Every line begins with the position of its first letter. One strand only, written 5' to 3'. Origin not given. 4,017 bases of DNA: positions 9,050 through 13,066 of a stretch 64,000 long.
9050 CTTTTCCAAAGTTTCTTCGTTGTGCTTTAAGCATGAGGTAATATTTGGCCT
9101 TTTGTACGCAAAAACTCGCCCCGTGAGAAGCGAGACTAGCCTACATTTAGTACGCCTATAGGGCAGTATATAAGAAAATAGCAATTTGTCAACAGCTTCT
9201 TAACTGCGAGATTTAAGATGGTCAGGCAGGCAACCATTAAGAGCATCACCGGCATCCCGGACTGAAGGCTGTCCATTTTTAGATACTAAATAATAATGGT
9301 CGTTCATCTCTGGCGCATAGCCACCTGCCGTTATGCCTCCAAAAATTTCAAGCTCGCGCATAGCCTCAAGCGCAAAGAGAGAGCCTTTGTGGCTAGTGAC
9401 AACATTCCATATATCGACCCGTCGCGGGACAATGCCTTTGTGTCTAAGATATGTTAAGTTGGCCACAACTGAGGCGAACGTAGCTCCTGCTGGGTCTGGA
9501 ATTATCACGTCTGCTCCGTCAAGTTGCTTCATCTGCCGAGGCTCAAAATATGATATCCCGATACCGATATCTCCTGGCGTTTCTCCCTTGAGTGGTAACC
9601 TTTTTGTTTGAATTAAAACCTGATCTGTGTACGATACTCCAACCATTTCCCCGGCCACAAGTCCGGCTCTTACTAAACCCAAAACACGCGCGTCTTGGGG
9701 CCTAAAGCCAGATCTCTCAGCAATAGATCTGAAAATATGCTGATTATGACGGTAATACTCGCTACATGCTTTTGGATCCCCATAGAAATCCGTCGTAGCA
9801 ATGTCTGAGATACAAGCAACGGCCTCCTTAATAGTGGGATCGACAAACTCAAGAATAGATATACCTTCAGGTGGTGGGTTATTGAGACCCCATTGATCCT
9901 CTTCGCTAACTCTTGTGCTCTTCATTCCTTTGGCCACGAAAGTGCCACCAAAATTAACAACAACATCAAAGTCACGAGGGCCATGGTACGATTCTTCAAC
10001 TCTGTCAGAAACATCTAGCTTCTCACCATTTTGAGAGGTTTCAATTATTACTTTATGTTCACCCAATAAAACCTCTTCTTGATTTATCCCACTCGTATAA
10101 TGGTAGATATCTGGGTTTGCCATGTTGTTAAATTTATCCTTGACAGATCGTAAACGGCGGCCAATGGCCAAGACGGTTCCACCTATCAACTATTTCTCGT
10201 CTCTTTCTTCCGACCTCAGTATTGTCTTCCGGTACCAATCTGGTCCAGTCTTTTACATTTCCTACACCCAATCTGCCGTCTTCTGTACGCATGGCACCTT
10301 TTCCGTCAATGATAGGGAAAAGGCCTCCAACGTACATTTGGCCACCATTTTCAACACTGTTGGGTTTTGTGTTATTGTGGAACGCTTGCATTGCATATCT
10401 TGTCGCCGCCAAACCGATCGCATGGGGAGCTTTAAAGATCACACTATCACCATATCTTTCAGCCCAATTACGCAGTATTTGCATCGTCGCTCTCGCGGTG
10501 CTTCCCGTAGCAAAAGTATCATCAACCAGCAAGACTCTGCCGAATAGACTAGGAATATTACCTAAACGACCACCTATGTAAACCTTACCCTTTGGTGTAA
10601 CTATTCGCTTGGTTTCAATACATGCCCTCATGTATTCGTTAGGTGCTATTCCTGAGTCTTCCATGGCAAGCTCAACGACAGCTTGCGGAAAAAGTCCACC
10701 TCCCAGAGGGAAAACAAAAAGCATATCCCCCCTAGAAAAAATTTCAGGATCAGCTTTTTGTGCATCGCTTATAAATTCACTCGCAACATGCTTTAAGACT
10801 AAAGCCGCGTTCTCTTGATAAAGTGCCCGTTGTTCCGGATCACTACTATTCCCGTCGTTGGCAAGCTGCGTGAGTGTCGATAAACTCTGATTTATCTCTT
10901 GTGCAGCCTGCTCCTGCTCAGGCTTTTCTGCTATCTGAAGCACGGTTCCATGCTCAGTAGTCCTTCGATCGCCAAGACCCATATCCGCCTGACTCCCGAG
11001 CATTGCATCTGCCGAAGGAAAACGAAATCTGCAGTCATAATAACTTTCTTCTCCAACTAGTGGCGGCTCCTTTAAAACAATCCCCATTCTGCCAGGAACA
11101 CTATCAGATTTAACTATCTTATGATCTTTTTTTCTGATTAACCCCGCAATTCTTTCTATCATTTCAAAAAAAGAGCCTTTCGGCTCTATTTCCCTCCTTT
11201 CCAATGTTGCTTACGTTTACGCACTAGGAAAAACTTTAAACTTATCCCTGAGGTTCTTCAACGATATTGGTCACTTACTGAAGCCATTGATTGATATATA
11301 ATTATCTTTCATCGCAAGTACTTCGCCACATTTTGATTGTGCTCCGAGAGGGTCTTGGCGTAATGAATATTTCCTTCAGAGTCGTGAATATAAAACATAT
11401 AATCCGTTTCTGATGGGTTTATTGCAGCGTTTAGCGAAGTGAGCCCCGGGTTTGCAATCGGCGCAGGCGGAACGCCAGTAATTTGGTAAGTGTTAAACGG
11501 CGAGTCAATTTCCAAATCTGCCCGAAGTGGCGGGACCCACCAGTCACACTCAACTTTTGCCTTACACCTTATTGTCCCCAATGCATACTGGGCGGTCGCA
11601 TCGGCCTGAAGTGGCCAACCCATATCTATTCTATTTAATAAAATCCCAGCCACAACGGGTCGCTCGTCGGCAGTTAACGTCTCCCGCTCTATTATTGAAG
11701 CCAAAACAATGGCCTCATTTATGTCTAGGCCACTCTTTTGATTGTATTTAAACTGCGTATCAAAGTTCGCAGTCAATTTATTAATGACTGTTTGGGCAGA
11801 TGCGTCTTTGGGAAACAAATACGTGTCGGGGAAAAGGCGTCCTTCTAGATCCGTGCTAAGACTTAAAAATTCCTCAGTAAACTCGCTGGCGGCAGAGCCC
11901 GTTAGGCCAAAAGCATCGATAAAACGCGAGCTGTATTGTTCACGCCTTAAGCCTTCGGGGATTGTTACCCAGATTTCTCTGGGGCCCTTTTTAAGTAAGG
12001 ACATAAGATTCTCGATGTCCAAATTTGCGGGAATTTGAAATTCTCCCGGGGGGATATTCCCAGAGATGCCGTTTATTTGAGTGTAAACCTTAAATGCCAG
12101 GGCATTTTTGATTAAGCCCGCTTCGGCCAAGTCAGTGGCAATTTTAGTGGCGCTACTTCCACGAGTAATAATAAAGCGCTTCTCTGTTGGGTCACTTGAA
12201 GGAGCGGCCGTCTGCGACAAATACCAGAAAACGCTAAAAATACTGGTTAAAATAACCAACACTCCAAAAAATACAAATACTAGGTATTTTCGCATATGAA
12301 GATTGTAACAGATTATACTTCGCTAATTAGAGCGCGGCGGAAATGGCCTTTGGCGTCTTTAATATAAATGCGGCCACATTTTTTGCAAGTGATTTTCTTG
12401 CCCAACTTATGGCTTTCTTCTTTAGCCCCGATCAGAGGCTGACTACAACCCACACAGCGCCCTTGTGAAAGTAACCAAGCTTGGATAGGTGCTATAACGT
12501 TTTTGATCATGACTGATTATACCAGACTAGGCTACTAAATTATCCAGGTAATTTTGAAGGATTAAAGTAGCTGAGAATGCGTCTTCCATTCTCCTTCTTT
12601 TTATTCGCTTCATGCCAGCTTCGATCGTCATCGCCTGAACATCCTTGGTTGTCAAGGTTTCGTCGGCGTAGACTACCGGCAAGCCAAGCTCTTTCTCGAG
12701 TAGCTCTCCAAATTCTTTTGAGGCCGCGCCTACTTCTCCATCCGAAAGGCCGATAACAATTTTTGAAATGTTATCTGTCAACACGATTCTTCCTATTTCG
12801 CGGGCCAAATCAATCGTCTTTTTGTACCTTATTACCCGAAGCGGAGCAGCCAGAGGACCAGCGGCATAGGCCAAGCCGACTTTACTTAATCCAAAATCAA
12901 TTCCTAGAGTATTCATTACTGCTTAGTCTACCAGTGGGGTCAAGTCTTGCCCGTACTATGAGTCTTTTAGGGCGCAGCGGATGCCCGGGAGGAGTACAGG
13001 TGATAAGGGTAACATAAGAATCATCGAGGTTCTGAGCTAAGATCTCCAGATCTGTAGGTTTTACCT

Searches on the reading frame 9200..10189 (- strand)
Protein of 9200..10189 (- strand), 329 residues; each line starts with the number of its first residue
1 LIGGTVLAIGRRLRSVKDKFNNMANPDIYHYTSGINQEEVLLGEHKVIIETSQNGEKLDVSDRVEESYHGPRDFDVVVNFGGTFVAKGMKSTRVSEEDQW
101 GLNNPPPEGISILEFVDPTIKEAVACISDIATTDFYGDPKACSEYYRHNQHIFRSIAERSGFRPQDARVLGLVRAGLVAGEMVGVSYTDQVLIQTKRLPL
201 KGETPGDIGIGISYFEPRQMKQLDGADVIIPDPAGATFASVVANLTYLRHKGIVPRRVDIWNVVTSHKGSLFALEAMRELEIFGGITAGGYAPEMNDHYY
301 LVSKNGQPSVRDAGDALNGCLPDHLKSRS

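Call 20: search_protein_families(library=pfam, proteins=[window:9200-10189:-], max_evalue=0.001)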
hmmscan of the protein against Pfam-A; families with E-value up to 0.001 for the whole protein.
window:9200-10189:- (329 aa): 0 families

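Call 50: search_protein_families(library=ncbifam, proteins=[window:9200-10189:-], max_evalue=0.1)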
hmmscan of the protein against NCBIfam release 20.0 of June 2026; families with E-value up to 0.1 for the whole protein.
window:9200-10189:- (329 aa): 2 families
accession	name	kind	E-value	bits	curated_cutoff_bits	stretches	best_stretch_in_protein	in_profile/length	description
NF001097.0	PRK00129.1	equivalog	0.00015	21.6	114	1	218-317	117-205/209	uracil phosphoribosyltransferase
TIGR01091.1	upp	equivalog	0.0053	16.5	208.35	1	218-317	115-203/207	uracil phosphoribosyltransferase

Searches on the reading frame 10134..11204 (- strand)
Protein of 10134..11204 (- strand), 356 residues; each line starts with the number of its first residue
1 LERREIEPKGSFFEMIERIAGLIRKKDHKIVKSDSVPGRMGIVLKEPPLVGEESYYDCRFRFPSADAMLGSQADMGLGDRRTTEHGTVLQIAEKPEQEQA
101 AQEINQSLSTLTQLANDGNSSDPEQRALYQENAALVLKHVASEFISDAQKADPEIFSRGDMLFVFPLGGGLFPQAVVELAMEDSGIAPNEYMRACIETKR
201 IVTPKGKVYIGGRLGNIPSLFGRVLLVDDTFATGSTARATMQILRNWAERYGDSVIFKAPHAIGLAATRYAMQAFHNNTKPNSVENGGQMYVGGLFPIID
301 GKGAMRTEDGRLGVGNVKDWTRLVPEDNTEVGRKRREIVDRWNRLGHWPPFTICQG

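Call 20: search_protein_families(library=pfam, proteins=[window:10134-11204:-], max_evalue=0.001)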
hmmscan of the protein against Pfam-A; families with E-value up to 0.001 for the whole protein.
window:10134-11204:- (356 aa): 0 families

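Call 50: search_protein_families(library=ncbifam, proteins=[window:10134-11204:-], max_evalue=0.1)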
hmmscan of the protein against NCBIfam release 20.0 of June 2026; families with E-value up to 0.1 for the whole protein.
window:10134-11204:- (356 aa): 4 families
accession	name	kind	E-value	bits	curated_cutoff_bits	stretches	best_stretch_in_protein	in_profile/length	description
NF002636.0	PRK02304.1-5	equivalog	0.0038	16.7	125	1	223-247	119-143/176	adenine phosphoribosyltransferase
NF002634.0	PRK02304.1-3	equivalog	0.013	15.2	170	1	223-247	120-144/182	adenine phosphoribosyltransferase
TIGR01090.1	apt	equivalog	0.015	15.4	185.85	1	223-246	111-134/169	adenine phosphoribosyltransferase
NF002632.0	PRK02304.1-1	equivalog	0.034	13.9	243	1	223-248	121-146/183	adenine phosphoribosyltransferase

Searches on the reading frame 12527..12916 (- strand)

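Call 5: search_protein_families(library=pfam, proteins=[window:12527-12916:-], max_evalue=0.1)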
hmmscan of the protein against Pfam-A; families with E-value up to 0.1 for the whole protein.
window:12527-12916:- (129 aa): 1 family
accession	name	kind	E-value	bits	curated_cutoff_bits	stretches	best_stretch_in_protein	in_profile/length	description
PF03652.20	RuvX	-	3.7e-25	89.2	29.2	1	1-125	1-133/134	Holliday junction resolvase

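Call 6: search_protein_families(library=ncbifam, proteins=[window:12527-12916:-], max_evalue=0.1)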
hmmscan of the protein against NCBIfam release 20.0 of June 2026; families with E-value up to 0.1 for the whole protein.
window:12527-12916:- (129 aa): 3 families
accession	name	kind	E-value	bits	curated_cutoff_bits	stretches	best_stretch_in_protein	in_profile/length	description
TIGR00250.1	RNAse_H_YqgF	equivalog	4.5e-16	59.1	43.25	1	4-125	1-130/130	Holliday junction resolvase RuvX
NF001026.0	PRK00109.2-2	equivalog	5e-11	42.7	155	1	2-126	2-128/130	Holliday junction resolvase RuvX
NF051844.1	ETFlavBetaProt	equivalog_domain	0.038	13.5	350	1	25-111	62-147/254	electron transfer flavoprotein subunit beta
